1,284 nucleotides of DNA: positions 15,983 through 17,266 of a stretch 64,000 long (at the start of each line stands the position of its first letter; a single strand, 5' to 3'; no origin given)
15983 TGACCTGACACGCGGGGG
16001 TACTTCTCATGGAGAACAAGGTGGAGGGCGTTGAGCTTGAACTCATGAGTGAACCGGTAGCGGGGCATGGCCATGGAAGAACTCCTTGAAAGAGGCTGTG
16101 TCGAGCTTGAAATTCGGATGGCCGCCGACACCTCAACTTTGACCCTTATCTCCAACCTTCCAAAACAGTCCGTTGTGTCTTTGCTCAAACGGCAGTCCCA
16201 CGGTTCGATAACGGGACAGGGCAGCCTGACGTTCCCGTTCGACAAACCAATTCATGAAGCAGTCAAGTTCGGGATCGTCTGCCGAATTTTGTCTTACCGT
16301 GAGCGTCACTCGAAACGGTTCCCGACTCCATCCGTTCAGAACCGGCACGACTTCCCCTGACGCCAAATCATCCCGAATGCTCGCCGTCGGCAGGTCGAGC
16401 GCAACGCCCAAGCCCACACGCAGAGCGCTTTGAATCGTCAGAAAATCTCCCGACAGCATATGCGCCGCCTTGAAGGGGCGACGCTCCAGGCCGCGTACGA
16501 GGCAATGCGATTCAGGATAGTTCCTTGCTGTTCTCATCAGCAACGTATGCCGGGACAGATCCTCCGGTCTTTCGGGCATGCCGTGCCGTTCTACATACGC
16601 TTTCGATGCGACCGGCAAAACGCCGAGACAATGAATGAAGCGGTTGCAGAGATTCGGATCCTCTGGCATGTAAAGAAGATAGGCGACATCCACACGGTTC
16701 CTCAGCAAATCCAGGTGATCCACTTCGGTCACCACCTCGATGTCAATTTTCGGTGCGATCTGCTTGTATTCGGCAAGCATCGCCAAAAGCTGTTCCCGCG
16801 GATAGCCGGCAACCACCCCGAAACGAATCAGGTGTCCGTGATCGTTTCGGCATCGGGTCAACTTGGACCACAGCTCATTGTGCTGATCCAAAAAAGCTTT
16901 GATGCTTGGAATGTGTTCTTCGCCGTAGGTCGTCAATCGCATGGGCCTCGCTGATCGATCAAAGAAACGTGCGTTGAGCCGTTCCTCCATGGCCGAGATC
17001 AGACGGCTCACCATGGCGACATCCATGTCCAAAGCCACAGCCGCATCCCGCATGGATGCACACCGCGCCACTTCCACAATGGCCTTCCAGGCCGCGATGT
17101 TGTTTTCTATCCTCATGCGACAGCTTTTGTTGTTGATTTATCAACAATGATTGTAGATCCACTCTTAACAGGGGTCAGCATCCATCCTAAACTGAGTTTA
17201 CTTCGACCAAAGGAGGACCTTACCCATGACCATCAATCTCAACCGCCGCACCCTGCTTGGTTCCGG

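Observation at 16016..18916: A ~2.9 kb lower-GC segment carrying a LysR regulator and a Tat-exported flavoprotein reductase, bounded by 51-bp direct repeats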

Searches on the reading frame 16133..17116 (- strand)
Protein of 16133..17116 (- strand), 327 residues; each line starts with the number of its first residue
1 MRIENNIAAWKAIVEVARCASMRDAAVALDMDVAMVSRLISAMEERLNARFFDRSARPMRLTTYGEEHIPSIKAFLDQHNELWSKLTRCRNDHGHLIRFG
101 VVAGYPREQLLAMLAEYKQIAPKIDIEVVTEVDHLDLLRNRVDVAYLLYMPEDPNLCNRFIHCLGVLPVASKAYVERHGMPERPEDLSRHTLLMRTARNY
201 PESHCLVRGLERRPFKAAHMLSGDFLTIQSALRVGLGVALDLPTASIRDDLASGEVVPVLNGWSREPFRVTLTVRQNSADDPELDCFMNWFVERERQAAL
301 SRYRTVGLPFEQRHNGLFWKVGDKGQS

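Call 8: search_protein_families(library=pfam, proteins=[window:16133-17116:-])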
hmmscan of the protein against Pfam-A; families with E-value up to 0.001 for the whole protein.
window:16133-17116:- (327 aa): 2 families
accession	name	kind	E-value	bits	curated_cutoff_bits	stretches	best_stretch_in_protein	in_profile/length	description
PF03466.25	LysR_substrate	-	4.4e-21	75.7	28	1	95-294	6-207/209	LysR substrate binding domain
PF00126.33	HTH_1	-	4.3e-13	49.4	26.6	1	9-66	3-60/60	Bacterial regulatory helix-turn-helix protein, lysR family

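Call 41: search_protein_families(library=ncbifam, proteins=[window:16133-17116:-])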
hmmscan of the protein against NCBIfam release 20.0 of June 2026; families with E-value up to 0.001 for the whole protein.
window:16133-17116:- (327 aa): 38 families (the best 25 are shown)
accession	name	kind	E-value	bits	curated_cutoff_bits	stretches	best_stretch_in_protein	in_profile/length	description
NF008352.0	PRK11139.1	subfamily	7.3e-32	110.6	288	1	9-298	10-295/305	transcriptional regulator GcvA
NF040888.1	trans_reg_YafC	equivalog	4.6e-26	91.4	470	1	11-264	9-261/293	DNA-binding transcriptional regulator YafC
NF007917.1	PRK10632.1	equivalog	1.5e-20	73.6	425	1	12-268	9-265/303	HTH-type transcriptional activator AaeR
TIGR03418.1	chol_sulf_TF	equivalog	4.1e-18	65.4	324.8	1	10-291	6-288/291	choline sulfate utilization transcriptional regulator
NF011573.0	PRK14997.1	equivalog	1.2e-17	64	380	1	9-264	8-266/303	LysR family transcriptional regulator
NF007315.1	PRK09801.1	equivalog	6e-17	61.6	398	1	12-223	13-225/301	L-tartrate utilization transcriptional activator TtdR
NF007491.0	PRK10086.1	equivalog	6.3e-17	61.4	316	1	15-196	27-206/313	DNA-binding transcriptional regulator DsdC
TIGR03339.1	phn_lysR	subfamily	1.8e-14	53.7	341.1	1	11-196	3-188/279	aminoethylphosphonate catabolism associated LysR family transcriptional regulator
TIGR02036.1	dsdC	equivalog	7.7e-14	51.4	352.4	1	16-194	19-195/302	DNA-binding transcriptional regulator DsdC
NF047354.1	trans_reg_GltC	equivalog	2.3e-11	43.7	300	1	11-146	7-144/290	glutamate biosynthesis transcriptional regulator GltC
NF047520.1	trans_act_CidR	equivalog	9.4e-11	41.4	415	1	10-130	6-126/292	cidABC operon transcriptional activator CidR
NF008722.0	PRK11716.1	equivalog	1.1e-10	41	246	1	9-130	5-126/293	HTH-type transcriptional activator IlvY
NF053705.1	TransRegGltCGpos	equivalog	3.5e-10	39.6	350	1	13-251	9-250/300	glutamate biosynthesis transcriptional regulator GltC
NF040786.1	LysR_Sec_metab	equivalog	1.2e-09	37.6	250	1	10-131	6-127/298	selenium metabolism-associated LysR family transcriptional regulator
NF007307.0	PRK09791.1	equivalog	8.3e-09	35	336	1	6-129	6-129/302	LysR family transcriptional regulator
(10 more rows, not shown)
